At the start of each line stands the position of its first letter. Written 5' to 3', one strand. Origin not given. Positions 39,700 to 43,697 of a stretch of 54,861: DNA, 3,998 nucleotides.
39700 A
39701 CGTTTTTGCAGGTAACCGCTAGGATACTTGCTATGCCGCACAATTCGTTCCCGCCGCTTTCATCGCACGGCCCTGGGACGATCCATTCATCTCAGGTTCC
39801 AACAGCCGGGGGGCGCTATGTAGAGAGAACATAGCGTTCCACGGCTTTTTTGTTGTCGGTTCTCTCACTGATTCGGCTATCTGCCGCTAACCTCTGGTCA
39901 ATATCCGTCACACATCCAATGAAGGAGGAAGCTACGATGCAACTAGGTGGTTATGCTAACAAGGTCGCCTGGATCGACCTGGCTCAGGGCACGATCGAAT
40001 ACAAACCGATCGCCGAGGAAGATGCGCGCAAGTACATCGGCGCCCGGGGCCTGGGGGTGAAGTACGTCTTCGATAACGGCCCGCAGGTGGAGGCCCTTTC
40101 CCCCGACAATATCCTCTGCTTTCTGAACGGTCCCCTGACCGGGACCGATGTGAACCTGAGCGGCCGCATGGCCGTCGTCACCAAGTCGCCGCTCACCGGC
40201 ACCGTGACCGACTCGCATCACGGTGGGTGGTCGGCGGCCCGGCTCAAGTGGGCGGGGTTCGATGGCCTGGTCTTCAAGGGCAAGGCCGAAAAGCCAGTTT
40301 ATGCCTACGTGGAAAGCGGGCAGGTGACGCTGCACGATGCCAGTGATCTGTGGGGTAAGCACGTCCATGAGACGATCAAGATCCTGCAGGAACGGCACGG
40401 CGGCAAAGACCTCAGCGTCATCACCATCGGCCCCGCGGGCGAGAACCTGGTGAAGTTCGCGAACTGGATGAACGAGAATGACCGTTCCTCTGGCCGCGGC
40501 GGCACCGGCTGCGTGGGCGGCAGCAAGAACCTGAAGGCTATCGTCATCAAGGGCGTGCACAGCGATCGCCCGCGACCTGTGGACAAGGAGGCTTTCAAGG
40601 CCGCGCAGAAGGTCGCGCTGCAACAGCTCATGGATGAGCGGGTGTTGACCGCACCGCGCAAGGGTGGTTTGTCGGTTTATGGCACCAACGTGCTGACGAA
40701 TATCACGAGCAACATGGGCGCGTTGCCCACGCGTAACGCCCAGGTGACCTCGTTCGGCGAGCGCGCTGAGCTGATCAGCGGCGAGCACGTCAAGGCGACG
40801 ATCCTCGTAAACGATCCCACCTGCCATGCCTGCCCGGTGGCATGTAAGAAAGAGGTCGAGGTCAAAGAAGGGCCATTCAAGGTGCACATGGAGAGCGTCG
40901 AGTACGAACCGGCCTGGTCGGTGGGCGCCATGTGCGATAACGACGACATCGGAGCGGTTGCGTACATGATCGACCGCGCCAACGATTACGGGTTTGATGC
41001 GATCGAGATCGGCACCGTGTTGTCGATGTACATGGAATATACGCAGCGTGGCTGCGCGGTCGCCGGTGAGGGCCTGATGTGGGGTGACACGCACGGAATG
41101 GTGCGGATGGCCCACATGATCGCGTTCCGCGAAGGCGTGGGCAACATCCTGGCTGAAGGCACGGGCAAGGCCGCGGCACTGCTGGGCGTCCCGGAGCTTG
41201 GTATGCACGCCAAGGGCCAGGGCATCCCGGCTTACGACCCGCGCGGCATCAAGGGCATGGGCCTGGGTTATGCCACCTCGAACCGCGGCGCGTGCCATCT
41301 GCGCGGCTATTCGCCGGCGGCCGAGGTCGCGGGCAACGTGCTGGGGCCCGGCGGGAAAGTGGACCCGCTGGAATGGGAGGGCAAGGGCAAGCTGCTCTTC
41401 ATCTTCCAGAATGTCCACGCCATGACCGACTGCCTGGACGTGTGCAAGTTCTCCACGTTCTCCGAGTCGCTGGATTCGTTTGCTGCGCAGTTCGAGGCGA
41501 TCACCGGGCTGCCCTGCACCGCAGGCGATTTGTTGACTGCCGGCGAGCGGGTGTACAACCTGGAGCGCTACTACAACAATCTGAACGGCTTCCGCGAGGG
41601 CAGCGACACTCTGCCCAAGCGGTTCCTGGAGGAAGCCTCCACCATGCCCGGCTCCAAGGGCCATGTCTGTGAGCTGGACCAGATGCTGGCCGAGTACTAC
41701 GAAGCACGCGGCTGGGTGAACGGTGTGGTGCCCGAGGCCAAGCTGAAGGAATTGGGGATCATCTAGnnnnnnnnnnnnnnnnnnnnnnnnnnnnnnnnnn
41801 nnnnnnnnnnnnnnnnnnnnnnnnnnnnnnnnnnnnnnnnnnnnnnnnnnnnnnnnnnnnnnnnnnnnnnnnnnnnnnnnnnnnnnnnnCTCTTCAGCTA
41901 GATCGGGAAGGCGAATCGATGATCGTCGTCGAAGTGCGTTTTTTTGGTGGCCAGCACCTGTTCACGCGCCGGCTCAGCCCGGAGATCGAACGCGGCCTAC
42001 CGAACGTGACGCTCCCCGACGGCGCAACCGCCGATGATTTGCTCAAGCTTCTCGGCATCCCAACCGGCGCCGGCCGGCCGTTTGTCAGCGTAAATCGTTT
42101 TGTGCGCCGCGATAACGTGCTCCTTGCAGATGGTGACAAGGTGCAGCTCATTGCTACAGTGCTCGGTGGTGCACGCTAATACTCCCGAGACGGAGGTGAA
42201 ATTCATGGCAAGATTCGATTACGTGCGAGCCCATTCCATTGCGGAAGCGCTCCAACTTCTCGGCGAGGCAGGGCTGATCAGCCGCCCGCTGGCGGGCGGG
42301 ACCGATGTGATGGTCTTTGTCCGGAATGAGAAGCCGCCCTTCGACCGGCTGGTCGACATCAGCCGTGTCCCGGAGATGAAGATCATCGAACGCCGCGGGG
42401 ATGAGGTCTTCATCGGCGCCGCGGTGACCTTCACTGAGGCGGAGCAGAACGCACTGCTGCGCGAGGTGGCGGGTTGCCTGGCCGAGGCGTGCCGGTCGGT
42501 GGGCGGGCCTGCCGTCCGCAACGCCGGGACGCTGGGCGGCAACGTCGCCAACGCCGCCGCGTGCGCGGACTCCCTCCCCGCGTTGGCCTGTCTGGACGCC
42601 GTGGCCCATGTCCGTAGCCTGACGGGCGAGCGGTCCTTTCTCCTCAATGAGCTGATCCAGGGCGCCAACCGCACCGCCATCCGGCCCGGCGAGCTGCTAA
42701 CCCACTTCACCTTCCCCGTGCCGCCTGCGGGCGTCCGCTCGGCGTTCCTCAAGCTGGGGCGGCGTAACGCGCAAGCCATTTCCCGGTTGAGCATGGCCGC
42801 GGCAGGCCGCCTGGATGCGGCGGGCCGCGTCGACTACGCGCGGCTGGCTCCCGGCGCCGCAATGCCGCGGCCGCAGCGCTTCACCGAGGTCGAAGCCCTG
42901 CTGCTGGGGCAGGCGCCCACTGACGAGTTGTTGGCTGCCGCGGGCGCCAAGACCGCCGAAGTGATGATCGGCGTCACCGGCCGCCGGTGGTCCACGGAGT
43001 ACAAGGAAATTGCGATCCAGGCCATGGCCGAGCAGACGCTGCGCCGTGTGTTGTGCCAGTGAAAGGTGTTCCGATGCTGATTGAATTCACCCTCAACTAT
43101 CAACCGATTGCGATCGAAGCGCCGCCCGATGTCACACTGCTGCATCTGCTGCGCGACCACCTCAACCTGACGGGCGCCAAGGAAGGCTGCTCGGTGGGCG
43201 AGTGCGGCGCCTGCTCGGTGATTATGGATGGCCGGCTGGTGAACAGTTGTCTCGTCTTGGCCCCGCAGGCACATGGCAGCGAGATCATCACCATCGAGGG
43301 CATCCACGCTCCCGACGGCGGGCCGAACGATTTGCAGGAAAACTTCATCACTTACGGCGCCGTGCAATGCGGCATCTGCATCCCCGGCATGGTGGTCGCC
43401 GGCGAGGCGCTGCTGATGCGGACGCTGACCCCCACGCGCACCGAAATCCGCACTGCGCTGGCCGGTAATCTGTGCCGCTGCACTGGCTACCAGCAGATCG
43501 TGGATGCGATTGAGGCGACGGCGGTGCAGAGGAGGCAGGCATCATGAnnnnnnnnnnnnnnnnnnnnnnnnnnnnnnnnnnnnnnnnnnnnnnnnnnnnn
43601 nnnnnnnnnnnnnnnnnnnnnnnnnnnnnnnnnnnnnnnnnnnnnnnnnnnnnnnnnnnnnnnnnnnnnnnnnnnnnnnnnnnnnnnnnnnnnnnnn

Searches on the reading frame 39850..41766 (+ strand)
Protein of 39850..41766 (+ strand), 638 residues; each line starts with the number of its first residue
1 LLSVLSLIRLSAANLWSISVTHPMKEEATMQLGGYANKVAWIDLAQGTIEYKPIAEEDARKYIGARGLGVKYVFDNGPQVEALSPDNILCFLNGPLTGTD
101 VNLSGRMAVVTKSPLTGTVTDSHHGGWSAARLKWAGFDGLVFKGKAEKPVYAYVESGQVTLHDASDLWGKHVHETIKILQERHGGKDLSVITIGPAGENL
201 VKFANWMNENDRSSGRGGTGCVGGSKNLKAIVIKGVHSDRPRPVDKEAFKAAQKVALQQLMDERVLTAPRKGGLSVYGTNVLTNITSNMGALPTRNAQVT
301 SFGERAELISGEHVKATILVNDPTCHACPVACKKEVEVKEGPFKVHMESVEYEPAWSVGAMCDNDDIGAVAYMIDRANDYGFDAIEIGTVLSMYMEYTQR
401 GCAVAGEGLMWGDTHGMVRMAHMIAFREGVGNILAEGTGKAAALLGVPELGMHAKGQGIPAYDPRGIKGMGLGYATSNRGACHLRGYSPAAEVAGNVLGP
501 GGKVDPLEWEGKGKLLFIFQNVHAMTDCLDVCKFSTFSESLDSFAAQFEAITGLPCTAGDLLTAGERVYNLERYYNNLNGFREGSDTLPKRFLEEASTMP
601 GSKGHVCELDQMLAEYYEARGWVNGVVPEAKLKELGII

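Call 41: search_protein_families(library=pfam, proteins=[window:39850-41766:+], max_evalue=0.00001)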
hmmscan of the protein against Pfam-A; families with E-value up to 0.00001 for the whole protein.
window:39850-41766:+ (638 aa): 2 families
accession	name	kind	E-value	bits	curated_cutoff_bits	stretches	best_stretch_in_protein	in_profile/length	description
PF01314.23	AFOR_C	-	8.3e-122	407.5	27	1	263-637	8-385/385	Aldehyde ferredoxin oxidoreductase, domains 2 & 3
PF02730.20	AFOR_N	-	8.5e-74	248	29.8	1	38-235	2-198/199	Aldehyde ferredoxin oxidoreductase, N-terminal domain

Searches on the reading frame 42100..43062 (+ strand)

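Call 41: search_protein_families(library=pfam, proteins=[window:42100-43062:+], max_evalue=0.00001)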
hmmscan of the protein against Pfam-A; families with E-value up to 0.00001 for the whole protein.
window:42100-43062:+ (320 aa): 2 families
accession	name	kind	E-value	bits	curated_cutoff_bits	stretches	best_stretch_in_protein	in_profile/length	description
PF00941.27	FAD_binding_5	-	7.2e-43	146.8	27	1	38-207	2-169/170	FAD binding domain in molybdopterin dehydrogenase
PF03450.22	CO_deh_flav_C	-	7e-11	42.6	25.5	1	217-316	3-101/102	CO dehydrogenase flavoprotein C-terminal domain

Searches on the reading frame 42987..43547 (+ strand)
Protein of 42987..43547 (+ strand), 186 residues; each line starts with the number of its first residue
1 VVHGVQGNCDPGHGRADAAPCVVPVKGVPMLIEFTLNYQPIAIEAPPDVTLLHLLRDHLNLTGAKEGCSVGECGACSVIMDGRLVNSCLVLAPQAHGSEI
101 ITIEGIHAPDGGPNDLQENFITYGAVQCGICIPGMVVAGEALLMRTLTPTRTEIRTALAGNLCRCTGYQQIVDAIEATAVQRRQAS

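Call 41: search_protein_families(library=pfam, proteins=[window:42987-43547:+], max_evalue=0.00001)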
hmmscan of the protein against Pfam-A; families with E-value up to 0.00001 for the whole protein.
window:42987-43547:+ (186 aa): 2 families
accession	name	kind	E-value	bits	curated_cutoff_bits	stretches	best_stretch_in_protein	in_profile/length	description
PF01799.25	Fer2_2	-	2.6e-26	92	30.3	1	102-176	1-75/75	[2Fe-2S] binding domain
PF00111.32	Fer2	-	1e-06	29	21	1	35-83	2-51/77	2Fe-2S iron-sulfur cluster binding domain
